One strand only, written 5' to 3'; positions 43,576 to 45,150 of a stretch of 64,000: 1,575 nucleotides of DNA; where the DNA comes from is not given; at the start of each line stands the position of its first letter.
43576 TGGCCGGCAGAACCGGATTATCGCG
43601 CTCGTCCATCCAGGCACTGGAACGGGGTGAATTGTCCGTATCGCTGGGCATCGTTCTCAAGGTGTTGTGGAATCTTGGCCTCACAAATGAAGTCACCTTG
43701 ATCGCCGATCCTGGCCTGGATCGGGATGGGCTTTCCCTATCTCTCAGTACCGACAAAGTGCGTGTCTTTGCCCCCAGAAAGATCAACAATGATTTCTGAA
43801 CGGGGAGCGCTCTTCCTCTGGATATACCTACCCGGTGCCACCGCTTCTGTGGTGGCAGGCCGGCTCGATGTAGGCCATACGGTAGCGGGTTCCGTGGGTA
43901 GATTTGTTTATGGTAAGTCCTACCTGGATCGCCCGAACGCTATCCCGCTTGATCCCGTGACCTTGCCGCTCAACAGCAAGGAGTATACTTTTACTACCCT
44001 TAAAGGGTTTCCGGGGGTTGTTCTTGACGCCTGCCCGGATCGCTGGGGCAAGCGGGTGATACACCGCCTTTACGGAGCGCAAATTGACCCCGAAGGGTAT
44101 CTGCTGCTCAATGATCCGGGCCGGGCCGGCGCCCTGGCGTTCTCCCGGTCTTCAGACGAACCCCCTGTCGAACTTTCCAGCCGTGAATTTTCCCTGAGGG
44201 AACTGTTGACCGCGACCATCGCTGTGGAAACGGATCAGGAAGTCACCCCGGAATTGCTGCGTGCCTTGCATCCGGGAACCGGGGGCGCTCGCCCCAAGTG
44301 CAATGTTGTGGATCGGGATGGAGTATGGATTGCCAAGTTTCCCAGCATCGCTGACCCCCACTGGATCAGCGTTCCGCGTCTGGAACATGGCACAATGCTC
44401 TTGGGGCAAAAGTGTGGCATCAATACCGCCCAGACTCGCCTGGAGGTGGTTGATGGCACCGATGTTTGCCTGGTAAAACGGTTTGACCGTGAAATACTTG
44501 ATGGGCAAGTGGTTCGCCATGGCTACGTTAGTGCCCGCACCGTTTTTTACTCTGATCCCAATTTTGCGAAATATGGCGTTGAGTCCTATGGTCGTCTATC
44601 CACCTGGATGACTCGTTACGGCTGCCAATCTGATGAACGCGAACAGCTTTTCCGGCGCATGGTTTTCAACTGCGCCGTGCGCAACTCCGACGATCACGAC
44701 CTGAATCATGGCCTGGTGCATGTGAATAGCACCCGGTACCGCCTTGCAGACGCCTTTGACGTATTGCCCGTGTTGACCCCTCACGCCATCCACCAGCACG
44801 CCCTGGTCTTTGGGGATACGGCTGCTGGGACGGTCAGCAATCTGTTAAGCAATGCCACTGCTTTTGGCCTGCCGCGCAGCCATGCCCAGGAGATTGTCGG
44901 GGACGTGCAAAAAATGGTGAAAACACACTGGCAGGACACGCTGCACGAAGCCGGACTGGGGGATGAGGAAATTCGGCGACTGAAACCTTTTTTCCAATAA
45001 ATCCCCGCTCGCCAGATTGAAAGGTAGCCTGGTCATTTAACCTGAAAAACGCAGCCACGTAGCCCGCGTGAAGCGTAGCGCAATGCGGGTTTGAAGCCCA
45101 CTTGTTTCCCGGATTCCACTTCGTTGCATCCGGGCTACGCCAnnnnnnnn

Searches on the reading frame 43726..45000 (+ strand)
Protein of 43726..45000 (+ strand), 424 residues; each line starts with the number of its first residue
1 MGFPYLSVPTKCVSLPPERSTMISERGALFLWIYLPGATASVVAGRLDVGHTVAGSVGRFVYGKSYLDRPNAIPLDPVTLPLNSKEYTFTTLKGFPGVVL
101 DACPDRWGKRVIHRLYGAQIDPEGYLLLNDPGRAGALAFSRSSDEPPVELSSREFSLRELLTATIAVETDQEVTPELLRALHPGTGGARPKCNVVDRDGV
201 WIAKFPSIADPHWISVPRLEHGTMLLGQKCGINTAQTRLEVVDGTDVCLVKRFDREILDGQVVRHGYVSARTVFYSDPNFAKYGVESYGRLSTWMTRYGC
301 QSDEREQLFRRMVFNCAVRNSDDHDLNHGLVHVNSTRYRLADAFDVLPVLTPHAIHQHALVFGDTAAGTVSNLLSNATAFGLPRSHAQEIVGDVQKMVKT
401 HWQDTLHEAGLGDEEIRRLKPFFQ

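Call 43: search_protein_families(library=pfam, proteins=[window:43726-45000:+], max_evalue=0.0001)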
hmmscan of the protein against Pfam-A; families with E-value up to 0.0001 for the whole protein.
window:43726-45000:+ (424 aa): 1 family
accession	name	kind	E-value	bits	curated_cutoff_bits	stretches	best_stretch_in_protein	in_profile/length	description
PF07804.18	HipA_C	-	2e-38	132.6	30.5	1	186-402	4-213/213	HipA-like C-terminal domain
